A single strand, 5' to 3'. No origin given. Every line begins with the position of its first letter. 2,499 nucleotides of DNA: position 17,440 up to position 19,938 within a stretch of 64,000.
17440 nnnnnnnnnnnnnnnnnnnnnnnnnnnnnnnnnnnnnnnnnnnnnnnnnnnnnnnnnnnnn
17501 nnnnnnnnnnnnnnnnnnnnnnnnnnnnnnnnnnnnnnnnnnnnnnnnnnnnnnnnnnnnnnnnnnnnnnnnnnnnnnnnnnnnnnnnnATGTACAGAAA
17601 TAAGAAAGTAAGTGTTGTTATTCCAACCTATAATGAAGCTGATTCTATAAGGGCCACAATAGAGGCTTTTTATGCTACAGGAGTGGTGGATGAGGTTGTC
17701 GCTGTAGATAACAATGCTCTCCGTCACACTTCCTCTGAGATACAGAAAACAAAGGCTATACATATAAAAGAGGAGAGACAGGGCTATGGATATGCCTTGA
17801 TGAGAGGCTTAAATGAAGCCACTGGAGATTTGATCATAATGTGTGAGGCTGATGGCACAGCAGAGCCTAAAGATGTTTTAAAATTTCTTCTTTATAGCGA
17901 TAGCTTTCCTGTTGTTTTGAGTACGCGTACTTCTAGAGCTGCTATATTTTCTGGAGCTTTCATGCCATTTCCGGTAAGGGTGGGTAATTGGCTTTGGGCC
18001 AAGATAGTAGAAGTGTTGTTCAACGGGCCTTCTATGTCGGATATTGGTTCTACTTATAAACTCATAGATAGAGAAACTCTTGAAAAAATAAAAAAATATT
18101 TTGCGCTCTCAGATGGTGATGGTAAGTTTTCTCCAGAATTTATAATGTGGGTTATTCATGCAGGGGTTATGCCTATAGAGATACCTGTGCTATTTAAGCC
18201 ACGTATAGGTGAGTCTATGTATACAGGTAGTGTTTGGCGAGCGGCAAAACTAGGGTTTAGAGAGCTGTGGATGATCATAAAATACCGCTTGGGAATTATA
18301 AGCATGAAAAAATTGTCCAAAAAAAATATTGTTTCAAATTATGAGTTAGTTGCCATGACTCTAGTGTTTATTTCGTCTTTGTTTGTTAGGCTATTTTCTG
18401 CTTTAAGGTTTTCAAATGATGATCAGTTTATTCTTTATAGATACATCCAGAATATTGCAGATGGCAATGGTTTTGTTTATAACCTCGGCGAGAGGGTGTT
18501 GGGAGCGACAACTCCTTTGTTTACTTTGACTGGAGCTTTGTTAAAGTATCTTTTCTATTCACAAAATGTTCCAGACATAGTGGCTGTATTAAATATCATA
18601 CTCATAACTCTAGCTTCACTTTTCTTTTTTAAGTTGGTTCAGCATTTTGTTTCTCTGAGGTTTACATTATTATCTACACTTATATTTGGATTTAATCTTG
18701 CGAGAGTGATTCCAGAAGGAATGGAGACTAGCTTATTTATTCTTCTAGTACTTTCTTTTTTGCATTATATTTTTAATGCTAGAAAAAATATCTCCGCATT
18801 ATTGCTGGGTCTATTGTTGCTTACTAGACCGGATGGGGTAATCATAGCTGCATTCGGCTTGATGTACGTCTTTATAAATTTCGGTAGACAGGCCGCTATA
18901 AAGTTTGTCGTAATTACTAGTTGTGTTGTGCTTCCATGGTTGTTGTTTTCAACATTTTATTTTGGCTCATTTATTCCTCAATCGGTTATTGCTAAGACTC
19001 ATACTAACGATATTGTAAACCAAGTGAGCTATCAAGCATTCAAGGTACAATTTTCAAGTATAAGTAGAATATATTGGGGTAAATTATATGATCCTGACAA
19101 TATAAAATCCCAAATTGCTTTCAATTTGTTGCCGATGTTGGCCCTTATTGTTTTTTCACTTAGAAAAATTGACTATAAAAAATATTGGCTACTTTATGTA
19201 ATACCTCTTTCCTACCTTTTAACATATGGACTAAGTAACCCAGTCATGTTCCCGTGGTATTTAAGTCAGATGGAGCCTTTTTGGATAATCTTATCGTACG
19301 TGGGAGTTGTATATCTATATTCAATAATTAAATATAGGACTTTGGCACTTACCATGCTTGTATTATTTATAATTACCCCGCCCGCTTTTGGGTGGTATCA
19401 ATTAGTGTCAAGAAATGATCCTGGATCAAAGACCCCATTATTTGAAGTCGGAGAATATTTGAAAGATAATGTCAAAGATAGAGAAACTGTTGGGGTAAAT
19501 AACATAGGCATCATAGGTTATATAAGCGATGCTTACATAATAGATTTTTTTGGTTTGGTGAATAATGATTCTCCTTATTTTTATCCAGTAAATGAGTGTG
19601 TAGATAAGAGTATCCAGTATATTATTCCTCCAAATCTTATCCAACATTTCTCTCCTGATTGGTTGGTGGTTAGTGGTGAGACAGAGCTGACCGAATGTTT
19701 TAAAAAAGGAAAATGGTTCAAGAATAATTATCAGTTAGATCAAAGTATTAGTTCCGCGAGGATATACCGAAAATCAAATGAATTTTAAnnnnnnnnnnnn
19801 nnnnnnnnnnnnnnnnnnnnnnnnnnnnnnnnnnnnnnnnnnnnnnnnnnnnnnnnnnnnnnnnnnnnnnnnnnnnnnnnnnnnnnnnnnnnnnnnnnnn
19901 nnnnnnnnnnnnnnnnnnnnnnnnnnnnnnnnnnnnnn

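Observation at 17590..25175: Candidate lipid-linked pentose/hexose donor pathway: GT2+GT-C fusion, HAD-phosphatase+UbiA fusion, SDR epimerase and ArnT/PMT-like GT-C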

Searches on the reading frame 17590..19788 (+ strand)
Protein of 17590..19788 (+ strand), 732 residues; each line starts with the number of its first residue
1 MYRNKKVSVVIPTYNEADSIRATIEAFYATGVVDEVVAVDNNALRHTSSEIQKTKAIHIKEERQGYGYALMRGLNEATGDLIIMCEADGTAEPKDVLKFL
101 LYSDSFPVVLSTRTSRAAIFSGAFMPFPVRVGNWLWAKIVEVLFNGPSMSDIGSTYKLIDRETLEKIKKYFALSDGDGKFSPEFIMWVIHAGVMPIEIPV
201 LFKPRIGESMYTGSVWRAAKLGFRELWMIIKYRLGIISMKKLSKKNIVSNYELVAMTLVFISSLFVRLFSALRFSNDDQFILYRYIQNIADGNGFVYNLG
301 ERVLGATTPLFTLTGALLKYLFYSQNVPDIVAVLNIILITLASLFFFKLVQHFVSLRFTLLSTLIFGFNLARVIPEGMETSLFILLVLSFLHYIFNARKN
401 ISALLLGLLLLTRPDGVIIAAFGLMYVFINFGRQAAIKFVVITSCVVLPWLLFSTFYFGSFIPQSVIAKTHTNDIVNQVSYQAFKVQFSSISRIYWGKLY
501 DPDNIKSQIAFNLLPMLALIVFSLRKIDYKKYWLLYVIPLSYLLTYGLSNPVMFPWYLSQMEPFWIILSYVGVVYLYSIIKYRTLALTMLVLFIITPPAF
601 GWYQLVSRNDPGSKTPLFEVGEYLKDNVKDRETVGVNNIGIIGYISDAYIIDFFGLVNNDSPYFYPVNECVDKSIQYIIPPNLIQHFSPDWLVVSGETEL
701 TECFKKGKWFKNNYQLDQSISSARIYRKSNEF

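Call 3: search_protein_families(library=pfam, proteins=[window:17590-19788:+], max_evalue=0.01)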
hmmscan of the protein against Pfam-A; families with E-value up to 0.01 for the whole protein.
window:17590-19788:+ (732 aa): 2 families
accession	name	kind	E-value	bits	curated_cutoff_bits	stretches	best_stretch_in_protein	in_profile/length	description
PF00535.33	Glycos_transf_2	-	1.5e-16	61.2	23.3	1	8-112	1-114/168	Glycosyl transferase family 2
PF13641.12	Glyco_tranf_2_3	-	0.00074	20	27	1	7-93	3-101/230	Glycosyltransferase like family 2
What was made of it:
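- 17590..18297 (+): GT2 domain of the fusion protein. It belongs to the polyprenyl-phosphate glycosyltransferase type (DPMS/GtrB/ArnC-like) and is predicted to make a polyprenyl-P-hexose. PF00535, E 1.5e-16 (call 3).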

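Call 11: search_protein_families(library=ncbifam, proteins=[window:17590-19788:+], max_evalue=0.01)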
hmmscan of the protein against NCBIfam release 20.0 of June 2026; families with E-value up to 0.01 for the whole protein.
window:17590-19788:+ (732 aa): 13 families
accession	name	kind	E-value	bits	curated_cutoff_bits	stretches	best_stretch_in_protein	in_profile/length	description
TIGR04182.1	glyco_TIGR04182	equivalog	1.1e-16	61.1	325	1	6-208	1-196/293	S-layer glycoprotein N-glycosyltransferase AglJ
NF041391.1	DPhHxTase_Halo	equivalog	1.6e-11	43.6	375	1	13-209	3-190/213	dolichyl-phosphate hexose transferase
TIGR04283.1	glyco_like_mftF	equivalog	9.6e-09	35.1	182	1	7-96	1-89/221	TIGR04283 family arsenosugar biosynthesis glycosyltransferase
NF041481.1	beta_arabfuran_tase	equivalog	1.7e-08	33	1050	1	256-337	8-89/633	terminal beta-(1->2)-arabinofuranosyltransferase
NF007986.1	PRK10714.1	equivalog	5.3e-08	32.2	529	1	5-136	6-146/316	undecaprenyl-phosphate 4-deoxy-4-formamido-L-arabinose transferase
NF010496.0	PRK13915.1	equivalog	8.6e-08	31.6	262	1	4-90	30-128/307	glucosyl-3-phosphoglycerate synthase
NF038302.1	EPS_HpsE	equivalog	8.5e-07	28.2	300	1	7-102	3-110/307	hormogonium polysaccharide biosynthesis glycosyltransferase HpsE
NF041875.1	EPS_EpsD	equivalog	3.3e-06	26.7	370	1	7-94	1-95/325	exopolysaccharide biosynthesis glycosyltransferase EpsD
TIGR03937.1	PgaC_IcaA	equivalog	4.7e-06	25.8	422.3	1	4-93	44-140/407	poly-beta-1,6-N-acetyl-D-glucosamine synthase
NF058614.1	PPMAGASynPpgS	equivalog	8.6e-05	22.1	370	1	7-117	2-117/226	polyprenyl-phospho-N-acetylgalactosaminyl synthase PpgS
NF007482.0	PRK10073.1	equivalog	0.0007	18.7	423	1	3-94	4-101/334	glycosyltransferase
NF041394.1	GtaseAglG_Halo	equivalog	0.006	15.9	440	1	6-98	2-102/304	glucosyl-dolichyl phosphate glucuronosyltransferase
TIGR03965.1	mycofact_glyco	equivalog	0.0091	14.9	280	0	5-93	74-169/467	mycofactocin biosynthesis glycosyltransferase MftF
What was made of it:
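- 17590..18297 (+): NCBIfam AglJ and Dol-P-hexose transferase (call 11).
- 18298..19788 (+): AftB-like GT-C domain of the fusion protein. It is predicted to be the extracytoplasmic pentofuranosyltransferase that uses the lipid-linked donor. NF041481 (AftB), E 1.7e-8 (call 11).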

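Call 15: search_solved_structures(query=window:17590-19788:+, max_evalue=0.1)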
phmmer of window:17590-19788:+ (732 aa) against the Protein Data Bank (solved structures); distinct sequences matched with E-value up to 0.1: 14.
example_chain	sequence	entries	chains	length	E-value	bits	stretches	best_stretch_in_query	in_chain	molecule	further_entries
5mlz_A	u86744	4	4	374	7.4e-08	34.8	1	2-99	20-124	Dolichol monophosphate mannose synthase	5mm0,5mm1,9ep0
9hwj_A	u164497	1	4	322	9.1e-07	31.2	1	4-116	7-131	Undecaprenyl-phosphate 4-deoxy-4-formamido-L-arabinose transferase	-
9bhc_C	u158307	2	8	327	4.2e-06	29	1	5-117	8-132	Undecaprenyl-phosphate 4-deoxy-4-formamido-L-arabinose transferase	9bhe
8vxh_A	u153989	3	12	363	5.3e-06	28.6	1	5-117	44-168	Undecaprenyl-phosphate 4-deoxy-4-formamido-L-arabinose transferase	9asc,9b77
6yv7_B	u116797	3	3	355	5.7e-05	25.2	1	5-98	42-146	Glycosyl transferase, family 2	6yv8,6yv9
6yv7_A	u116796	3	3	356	5.7e-05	25.2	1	5-98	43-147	Glycosyl transferase, family 2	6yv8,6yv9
9dlf_C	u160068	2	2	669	0.00019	23.5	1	258-341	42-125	Arabinosyltransferase AftB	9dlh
7p5l_A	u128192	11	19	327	0.011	17.7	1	5-89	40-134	Glucosyl-3-phosphoglycerate synthase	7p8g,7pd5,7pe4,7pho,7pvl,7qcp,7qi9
7pdo_A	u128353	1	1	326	0.011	17.7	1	5-89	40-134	Glucosyl-3-phosphoglycerate synthase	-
4y6n_A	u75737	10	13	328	0.012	17.6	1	5-88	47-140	Glucosyl-3-phosphoglycerate synthase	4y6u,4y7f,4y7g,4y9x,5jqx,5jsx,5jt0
3e25_A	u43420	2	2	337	0.012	17.5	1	5-88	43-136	Putative uncharacterized protein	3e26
4ddz_A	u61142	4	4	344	0.013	17.4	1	5-88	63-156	GLUCOSYL-3-PHOSPHOGLYCERATE SYNTHASE (GpgS) | Glucosyl-3-phosphoglycerate synthase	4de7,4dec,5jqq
3bcv_A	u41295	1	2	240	0.015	17.2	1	5-92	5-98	Putative glycosyltransferase protein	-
3ckj_A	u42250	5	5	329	0.019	16.8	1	5-88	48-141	Putative uncharacterized protein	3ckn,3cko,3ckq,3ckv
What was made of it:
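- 17590..18297 (+): PDB sequence hits to DPMS 5mlz and ArnC (call 15).
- Checked: The C-terminal part hits AftB by sequence (calls 11, 15).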

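Call 65: find_homologous_proteins(query=window:17590-19788:+, max_evalue=1e-10)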
Query window:17590-19788:+ (732 aa): 175 proteins with E <= 1e-10 among 8000 candidates; the best 120 are listed.
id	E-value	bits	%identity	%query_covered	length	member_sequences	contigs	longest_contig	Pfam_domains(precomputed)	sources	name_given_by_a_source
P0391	0.0e+0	1640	100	100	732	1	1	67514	PF00535.33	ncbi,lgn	-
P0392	6.0e-267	906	58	98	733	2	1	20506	PF00535.33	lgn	-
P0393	1.9e-250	852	53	100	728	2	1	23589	PF00535.33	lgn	-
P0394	9.2e-242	823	51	100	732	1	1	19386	PF00535.33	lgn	-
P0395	3.2e-239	815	52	99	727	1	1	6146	PF00535.33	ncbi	-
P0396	6.7e-234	797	51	99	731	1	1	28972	PF00535.33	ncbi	-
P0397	1.6e-206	706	46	99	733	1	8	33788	PF00535.33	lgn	-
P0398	6.3e-164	566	54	66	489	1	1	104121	-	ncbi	-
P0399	1.3e-155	538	52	65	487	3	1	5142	-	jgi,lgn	jgi:hypothetical protein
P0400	2.5e-153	531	50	65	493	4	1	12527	-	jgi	jgi:hypothetical protein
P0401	2.3e-150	521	50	66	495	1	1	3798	-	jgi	jgi:hypothetical protein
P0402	1.3e-148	515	51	67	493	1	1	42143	-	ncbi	-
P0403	2.2e-145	504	47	65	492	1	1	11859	-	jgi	jgi:hypothetical protein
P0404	2.6e-145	504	49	64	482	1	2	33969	-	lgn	-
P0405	4.1e-144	500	46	66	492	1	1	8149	-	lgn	-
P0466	7.4e-95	337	66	32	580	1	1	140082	PF13641.13,PF00534.27,PF13524.13,PF00535.33,PF13692.13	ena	-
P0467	1.3e-91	327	65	32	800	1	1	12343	PF00535.33,PF13231.13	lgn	-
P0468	2.5e-90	322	59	37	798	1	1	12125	PF00535.33,PF13231.13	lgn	-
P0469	5.5e-64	235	50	32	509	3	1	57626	PF07021.19,PF13847.13,PF13489.13,PF13649.13,PF00535.33,PF01209.25,PF08241.19,PF08242.19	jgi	jgi:SAM-dependent methyltransferase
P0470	7.2e-64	235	49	33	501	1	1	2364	PF07021.19,PF13847.13,PF13489.13,PF13649.13,PF00535.33,PF01209.25,PF08241.19,PF08242.19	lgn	-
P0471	2.4e-63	233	50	33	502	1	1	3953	PF07021.19,PF13847.13,PF13489.13,PF13649.13,PF00535.33,PF01209.25,PF08241.19,PF08242.19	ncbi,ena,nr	ncbi:MAG TPA: methyltransferase domain-containing protein [Thermomicrobiales bacterium]|nr:methyltra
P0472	3.6e-63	233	50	32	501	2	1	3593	PF07021.19,PF13847.13,PF13489.13,PF13649.13,PF00535.33,PF01209.25,PF08241.19,PF08242.19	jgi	jgi:SAM-dependent methyltransferase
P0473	1.4e-62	231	49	32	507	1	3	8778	PF07021.19,PF13847.13,PF13489.13,PF13649.13,PF00535.33,PF01209.25,PF08241.19,PF08242.19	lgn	-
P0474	1.5e-62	230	48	33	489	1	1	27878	PF07021.19,PF13847.13,PF13489.13,PF13649.13,PF00535.33,PF01209.25,PF08241.19,PF08242.19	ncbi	-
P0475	3.0e-62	230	49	33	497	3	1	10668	PF07021.19,PF13847.13,PF13489.13,PF13649.13,PF03141.23,PF00535.33,PF01209.25,PF08241.19,PF08242.19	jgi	jgi:SAM-dependent methyltransferase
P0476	3.6e-62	229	50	32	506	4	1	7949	PF07021.19,PF13847.13,PF13489.13,PF13649.13,PF00535.33,PF01209.25,PF08241.19,PF08242.19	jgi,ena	-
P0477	4.2e-62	229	50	32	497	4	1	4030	PF13847.13,PF13489.13,PF13649.13,PF03141.23,PF00535.33,PF01209.25,PF08241.19,PF08242.19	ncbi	-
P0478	4.2e-62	229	49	32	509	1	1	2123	PF13847.13,PF13489.13,PF13649.13,PF00535.33,PF01209.25,PF08241.19,PF08242.19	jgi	jgi:SAM-dependent methyltransferase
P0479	1.1e-61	228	49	32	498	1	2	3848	PF07021.19,PF13847.13,PF13489.13,PF03848.21,PF13649.13,PF00535.33,PF01209.25,PF08241.19,PF08242.19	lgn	-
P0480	1.9e-61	227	50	32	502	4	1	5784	PF07021.19,PF13847.13,PF13489.13,PF13649.13,PF00535.33,PF01209.25,PF08241.19,PF08242.19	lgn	-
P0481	2.5e-61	226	48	33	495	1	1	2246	PF07021.19,PF13847.13,PF13489.13,PF13649.13,PF00535.33,PF01209.25,PF08241.19,PF08242.19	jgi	-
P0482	3.1e-61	226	50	32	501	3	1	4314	PF07021.19,PF13847.13,PF13489.13,PF13649.13,PF00535.33,PF01209.25,PF08241.19,PF08242.19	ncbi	-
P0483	3.3e-61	226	49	32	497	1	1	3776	PF13847.13,PF13489.13,PF13649.13,PF00535.33,PF01209.25,PF08241.19,PF08242.19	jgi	jgi:SAM-dependent methyltransferase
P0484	4.3e-61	226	47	35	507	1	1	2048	PF07021.19,PF13847.13,PF13489.13,PF13649.13,PF00535.33,PF01209.25,PF08241.19,PF08242.19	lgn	-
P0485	5.7e-61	225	48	33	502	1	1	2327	PF07021.19,PF13847.13,PF13489.13,PF13649.13,PF00535.33,PF01209.25,PF08241.19,PF08242.19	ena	-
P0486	5.7e-61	225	49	32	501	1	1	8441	PF07021.19,PF13847.13,PF13489.13,PF13649.13,PF00535.33,PF01209.25,PF08241.19,PF08242.19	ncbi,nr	ncbi:MAG: methyltransferase domain-containing protein [Chloroflexia bacterium]|nr:methyltransferase 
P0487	5.9e-61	225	43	40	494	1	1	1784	PF13847.13,PF13489.13,PF13649.13,PF03141.23,PF00535.33,PF01209.25,PF08241.19,PF08242.19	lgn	-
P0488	8.6e-61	225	47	33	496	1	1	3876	PF07021.19,PF13847.13,PF13489.13,PF03848.21,PF13649.13,PF00535.33,PF01209.25,PF08241.19,PF08242.19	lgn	-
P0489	1.6e-60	224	47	32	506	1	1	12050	PF07021.19,PF13847.13,PF13489.13,PF13649.13,PF00535.33,PF01209.25,PF08241.19,PF08242.19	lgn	-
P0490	2.6e-60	223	49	32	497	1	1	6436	PF07021.19,PF13847.13,PF13489.13,PF13649.13,PF00535.33,PF01209.25,PF08241.19,PF08242.19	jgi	jgi:ubiquinone/menaquinone biosynthesis C-methylase UbiE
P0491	4.5e-60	222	34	57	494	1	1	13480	PF07021.19,PF13847.13,PF13489.13,PF13649.13,PF00535.33,PF01209.25,PF08241.19,PF08242.19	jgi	jgi:SAM-dependent methyltransferase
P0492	5.1e-60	222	50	31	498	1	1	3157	PF07021.19,PF13847.13,PF13489.13,PF13649.13,PF00535.33,PF01209.25,PF08241.19,PF08242.19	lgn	-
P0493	5.2e-60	222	48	32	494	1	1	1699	PF07021.19,PF13847.13,PF13489.13,PF13649.13,PF00535.33,PF01209.25,PF08241.19,PF08242.19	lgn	-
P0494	6.8e-60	222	46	37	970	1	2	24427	PF13489.13,PF08421.17,PF04321.24,PF16363.12,PF02719.22,PF01073.26,PF07993.19,PF08484.18,PF00535.33,PF01370.28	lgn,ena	-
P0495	1.2e-59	221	49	32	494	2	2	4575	PF07021.19,PF13847.13,PF13489.13,PF13649.13,PF00535.33,PF01209.25,PF08241.19,PF08242.19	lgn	-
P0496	1.8e-59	220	49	32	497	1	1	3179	PF07021.19,PF13847.13,PF13489.13,PF13649.13,PF00535.33,PF01209.25,PF08241.19,PF08242.19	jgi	jgi:SAM-dependent methyltransferase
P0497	1.9e-59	220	47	33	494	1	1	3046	PF07021.19,PF13847.13,PF13489.13,PF13649.13,PF00535.33,PF01209.25,PF08241.19,PF08242.19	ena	-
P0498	1.4e-58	217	47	32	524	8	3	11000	PF13847.13,PF13489.13,PF13649.13,PF00535.33,PF01209.25,PF08241.19,PF08242.19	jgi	jgi:SAM-dependent methyltransferase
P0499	7.1e-58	215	33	57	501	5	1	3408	PF13847.13,PF13489.13,PF13649.13,PF00535.33,PF01209.25,PF08241.19,PF08242.19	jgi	jgi:ubiquinone/menaquinone biosynthesis C-methylase UbiE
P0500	1.5e-57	214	47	32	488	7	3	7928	PF07021.19,PF13847.13,PF13489.13,PF13649.13,PF00535.33,PF01209.25,PF08241.19,PF08242.19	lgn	-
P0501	5.3e-56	209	46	32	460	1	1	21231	PF13847.13,PF13489.13,PF13649.13,PF00535.33,PF08241.19,PF08242.19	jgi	jgi:glycosyltransferase involved in cell wall biosynthesis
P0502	3.4e-54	203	46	32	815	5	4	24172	PF00535.33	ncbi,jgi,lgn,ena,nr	ncbi:MAG: glycosyltransferase [Syntrophobacterales bacterium]|nr:glycosyltransferase [Syntrophobacte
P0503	1.9e-52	197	45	32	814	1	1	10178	PF00535.33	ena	-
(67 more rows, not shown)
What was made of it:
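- Checked: Six other clusters of 727-733 aa carry it (call 65).
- The two domains form one polypeptide here and in six other clusters (call 65).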

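Call 79: predict_structure(alignment_id=A4)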
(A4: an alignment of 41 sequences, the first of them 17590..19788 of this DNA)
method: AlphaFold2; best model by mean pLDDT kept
length: 732 residues; sequences in the alignment: 41
mean_pLDDT: 87.8   pTM: 0.75
mean pLDDT of the five models: 87.8, 87.0, 86.5, 84.6, 82.7
residues with pLDDT >= 90: 492; 70-90: 128; 50-70: 93; < 50: 19
segments of 3 or more residues with pLDDT < 50: 114-120, 236-238
pLDDT, mean of each block of 10 residues (from residue 1): 82 75 93 94 77 95 86 95 82 85 87 52 57 64 54 71 94 78 81 77 60 59 62 51 64 95 97 90 98 97 95 98 96 98 98 96 97 95 98 97 98 96 98 98 98 97 93 90 92 85 83 94 96 98 90 89 98 95 90 90 95 93 97 96 97 95 89 90 97 94 94 97 94 49
secondary structure, 60 per line:
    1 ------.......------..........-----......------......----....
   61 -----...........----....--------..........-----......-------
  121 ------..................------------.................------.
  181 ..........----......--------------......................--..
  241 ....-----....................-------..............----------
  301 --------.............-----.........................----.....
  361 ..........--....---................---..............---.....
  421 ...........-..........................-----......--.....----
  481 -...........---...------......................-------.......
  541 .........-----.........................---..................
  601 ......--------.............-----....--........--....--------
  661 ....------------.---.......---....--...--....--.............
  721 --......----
elements in order (helices of 4 or more, strands of 3 or more residues): E7-13 H20-29 E35-40 H47-52 E57-60 H66-76 E81-84 H93-102 E108-113 H127-144 E157-160 H161-173 H180-190 E195-200 H215-236 H239-244 H250-269 H277-290 H309-321 H327-351 H356-370 H373-376 H380-395 H399-412 H416-431 H433-458 H464-469 H472-475 H482-492 H505-526 H534-549 H555-579 H583-606 H615-627 E633-636 H639-646 E649-652 H661-664 H681-687 E691-694 H702-705 H708-713 E714-720 E723-728
